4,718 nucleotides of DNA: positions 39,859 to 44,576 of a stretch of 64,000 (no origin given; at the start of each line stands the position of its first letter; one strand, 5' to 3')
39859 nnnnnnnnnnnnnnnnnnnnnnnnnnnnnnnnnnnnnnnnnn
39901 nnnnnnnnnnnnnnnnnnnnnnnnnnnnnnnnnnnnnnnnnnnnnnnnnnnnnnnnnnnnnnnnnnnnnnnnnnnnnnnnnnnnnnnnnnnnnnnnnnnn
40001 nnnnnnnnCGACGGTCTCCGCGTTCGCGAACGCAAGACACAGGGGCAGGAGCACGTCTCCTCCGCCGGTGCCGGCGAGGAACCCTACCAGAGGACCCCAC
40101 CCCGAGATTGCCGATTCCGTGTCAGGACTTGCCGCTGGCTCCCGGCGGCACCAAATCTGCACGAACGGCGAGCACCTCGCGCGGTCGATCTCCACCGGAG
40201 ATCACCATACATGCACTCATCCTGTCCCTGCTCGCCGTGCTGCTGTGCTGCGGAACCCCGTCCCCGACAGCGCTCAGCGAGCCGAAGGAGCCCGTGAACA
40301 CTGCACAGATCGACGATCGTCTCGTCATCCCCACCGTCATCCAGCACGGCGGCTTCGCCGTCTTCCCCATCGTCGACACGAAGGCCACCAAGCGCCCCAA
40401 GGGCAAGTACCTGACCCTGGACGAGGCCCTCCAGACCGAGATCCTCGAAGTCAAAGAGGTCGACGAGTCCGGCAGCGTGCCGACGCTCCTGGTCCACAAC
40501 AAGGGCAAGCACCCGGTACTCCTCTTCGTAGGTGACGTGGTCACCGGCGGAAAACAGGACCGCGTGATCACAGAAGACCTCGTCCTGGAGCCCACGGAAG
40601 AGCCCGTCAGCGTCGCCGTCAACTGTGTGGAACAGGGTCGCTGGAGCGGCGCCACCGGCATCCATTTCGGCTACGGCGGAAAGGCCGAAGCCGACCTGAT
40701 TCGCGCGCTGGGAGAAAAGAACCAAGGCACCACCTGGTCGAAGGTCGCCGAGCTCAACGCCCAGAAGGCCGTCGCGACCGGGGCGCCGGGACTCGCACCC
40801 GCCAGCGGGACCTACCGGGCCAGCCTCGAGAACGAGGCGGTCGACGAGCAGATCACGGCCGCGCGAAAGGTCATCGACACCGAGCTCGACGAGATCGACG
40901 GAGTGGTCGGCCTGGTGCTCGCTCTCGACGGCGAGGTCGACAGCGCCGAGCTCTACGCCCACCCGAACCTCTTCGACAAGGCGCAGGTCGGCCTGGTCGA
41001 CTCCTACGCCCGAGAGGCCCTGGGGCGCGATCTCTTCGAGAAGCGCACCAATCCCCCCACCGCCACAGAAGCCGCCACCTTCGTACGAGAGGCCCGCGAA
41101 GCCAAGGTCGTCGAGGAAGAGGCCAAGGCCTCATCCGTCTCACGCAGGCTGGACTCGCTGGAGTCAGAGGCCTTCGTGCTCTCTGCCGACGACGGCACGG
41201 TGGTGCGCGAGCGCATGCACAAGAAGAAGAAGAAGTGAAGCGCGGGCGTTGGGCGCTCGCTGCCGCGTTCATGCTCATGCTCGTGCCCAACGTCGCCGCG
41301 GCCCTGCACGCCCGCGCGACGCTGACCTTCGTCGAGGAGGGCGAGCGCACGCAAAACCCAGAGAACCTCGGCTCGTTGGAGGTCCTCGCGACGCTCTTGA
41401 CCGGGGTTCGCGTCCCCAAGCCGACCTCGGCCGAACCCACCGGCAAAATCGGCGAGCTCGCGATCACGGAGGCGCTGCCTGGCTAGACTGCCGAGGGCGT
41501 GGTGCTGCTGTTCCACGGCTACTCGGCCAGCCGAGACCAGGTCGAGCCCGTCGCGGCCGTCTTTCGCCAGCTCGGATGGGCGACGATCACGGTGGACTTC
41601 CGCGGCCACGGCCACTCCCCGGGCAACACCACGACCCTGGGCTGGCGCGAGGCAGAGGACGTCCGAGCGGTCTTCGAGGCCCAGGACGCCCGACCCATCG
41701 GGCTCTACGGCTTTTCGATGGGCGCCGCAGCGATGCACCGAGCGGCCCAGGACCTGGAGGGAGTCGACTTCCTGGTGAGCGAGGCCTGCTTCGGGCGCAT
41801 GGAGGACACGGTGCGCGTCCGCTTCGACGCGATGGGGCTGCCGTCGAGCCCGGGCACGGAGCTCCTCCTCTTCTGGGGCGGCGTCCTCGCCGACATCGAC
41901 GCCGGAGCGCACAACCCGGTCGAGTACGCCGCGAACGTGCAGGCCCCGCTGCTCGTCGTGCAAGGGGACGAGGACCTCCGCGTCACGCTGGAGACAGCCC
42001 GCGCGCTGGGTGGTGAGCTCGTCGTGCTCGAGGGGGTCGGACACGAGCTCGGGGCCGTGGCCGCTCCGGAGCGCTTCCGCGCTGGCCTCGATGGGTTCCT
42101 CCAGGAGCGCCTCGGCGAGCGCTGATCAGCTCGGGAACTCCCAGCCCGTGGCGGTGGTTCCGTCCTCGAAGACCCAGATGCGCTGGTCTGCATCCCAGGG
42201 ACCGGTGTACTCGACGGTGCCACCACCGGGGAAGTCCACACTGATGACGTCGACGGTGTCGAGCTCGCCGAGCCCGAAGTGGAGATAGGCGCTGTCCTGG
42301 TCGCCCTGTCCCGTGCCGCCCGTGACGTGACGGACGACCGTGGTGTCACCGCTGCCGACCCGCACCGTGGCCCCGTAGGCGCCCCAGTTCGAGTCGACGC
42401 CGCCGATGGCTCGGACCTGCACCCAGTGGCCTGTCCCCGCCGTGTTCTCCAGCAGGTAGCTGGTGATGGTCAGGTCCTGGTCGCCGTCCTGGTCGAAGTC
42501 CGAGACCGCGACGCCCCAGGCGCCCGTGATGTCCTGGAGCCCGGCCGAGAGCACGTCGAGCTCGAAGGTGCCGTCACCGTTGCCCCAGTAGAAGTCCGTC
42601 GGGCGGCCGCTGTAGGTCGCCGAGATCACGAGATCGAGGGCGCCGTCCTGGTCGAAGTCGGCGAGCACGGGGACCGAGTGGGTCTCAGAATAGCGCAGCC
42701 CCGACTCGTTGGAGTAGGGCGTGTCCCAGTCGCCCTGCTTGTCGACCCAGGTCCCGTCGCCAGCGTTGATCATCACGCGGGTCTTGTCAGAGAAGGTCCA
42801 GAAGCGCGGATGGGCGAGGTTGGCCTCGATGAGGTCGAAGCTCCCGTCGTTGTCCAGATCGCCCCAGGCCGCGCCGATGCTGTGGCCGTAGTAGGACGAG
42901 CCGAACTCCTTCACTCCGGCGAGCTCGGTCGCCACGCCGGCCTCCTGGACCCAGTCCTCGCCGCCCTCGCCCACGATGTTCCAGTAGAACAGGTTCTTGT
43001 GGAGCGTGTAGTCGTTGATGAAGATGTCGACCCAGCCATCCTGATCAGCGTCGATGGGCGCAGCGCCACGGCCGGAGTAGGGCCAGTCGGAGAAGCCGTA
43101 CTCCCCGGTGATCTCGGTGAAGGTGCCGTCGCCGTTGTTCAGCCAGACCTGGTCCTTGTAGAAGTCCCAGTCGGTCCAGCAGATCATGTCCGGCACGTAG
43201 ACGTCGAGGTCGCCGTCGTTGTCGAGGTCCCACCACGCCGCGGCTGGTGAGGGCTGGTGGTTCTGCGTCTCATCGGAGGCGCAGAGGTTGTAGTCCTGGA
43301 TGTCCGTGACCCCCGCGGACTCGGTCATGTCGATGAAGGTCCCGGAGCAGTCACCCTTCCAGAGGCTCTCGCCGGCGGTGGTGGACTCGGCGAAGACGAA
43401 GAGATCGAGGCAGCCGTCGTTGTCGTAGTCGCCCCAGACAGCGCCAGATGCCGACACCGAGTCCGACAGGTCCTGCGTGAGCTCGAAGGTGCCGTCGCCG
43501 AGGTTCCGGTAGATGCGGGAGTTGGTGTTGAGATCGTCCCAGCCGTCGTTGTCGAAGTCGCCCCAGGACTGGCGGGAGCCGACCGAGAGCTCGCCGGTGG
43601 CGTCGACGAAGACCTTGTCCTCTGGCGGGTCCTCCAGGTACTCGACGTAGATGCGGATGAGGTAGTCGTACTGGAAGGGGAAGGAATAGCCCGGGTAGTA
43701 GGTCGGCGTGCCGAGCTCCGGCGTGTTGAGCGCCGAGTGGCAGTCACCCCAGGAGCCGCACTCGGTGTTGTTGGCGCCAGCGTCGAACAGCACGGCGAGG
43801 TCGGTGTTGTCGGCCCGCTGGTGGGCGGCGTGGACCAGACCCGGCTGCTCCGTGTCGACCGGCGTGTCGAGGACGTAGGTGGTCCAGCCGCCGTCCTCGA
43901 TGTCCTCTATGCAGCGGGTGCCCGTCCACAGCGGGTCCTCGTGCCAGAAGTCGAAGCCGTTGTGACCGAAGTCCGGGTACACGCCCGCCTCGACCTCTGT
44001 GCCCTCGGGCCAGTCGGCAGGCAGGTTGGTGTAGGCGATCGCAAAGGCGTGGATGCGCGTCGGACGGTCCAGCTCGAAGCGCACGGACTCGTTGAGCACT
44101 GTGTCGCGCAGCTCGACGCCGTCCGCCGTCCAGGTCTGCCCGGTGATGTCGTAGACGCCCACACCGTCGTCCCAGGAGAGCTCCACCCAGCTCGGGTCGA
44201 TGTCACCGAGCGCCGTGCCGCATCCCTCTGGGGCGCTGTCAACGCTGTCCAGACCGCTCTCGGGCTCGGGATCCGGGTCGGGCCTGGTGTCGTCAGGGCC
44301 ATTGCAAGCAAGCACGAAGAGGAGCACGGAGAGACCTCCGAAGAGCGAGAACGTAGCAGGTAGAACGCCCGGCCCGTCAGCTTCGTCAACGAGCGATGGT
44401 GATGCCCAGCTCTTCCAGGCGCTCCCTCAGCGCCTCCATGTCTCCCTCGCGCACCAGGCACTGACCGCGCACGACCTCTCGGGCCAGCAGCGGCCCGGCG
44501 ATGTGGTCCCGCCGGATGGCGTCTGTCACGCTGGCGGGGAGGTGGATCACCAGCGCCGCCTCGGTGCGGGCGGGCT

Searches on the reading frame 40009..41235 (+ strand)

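Call 93: search_protein_families(library=pfam, proteins=[window:40009-41235:+], max_evalue=0.001)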
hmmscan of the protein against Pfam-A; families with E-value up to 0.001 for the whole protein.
window:40009-41235:+ (409 aa): 1 family
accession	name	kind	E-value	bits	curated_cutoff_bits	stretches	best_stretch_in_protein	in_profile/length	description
PF20208.3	ARPP-1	-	1.2e-52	179.6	27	1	108-395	5-289/297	ARG and Rhodanese-Phosphatase-superfamily-associated Protein domain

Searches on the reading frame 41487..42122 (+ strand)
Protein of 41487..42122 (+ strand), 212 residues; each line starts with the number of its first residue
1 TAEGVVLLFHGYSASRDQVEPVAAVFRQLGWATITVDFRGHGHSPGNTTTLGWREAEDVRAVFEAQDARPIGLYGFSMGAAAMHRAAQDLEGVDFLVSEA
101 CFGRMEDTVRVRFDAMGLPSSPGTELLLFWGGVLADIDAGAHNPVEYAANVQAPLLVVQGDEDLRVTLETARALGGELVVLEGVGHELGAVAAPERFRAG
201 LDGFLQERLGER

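Call 93: search_protein_families(library=pfam, proteins=[window:41487-42122:+], max_evalue=0.001)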
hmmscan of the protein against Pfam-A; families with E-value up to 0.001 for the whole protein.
window:41487-42122:+ (212 aa): 4 families
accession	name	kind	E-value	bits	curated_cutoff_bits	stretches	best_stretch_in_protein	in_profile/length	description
PF12146.15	Hydrolase_4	-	7.9e-14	52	27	1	2-101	3-109/239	Serine aminopeptidase, S33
PF12697.13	Abhydrolase_6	-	4.2e-12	47.6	26.3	1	6-197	1-214/217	Alpha/beta hydrolase family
PF00561.26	Abhydrolase_1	-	7.6e-12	45.8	25.8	1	5-89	2-89/245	alpha/beta hydrolase fold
PF02129.25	Peptidase_S15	-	1.2e-06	28.9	23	1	26-101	47-128/262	X-Pro dipeptidyl-peptidase (S15 family)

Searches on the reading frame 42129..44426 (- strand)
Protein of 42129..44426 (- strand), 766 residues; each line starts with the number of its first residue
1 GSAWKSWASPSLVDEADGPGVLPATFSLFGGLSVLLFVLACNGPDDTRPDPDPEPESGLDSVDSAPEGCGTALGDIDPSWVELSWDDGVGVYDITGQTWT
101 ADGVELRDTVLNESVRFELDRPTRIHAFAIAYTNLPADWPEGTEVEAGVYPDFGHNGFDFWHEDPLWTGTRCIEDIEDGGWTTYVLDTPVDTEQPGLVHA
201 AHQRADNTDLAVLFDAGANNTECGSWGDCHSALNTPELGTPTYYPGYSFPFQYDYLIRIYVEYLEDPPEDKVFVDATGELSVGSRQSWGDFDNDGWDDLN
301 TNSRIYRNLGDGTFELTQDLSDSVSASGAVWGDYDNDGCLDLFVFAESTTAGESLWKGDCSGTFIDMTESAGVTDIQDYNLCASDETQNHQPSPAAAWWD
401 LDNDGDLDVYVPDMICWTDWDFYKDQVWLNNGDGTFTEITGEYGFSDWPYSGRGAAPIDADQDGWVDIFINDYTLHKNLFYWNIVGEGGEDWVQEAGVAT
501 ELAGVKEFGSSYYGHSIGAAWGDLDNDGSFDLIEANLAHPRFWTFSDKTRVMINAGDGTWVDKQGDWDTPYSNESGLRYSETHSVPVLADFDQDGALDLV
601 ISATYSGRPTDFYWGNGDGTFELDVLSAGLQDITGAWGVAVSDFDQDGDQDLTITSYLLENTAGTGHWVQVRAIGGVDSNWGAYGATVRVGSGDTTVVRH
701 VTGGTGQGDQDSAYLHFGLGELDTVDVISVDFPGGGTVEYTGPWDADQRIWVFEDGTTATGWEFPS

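Call 93: search_protein_families(library=pfam, proteins=[window:42129-44426:-], max_evalue=0.001)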
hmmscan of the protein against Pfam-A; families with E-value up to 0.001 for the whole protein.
window:42129-44426:- (766 aa): 3 families
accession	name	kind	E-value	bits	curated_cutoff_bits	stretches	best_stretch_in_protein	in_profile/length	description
PF13517.12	FG-GAP_3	-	1e-29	103.4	26.9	3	590-652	1-59/61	FG-GAP-like repeat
PF01839.29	FG-GAP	-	5.1e-11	42.6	22.1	0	637-657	3-23/37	FG-GAP repeat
PF07593.17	UnbV_ASPIC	-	1.5e-08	34.8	23.4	1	683-749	1-66/68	ASPIC and UnbV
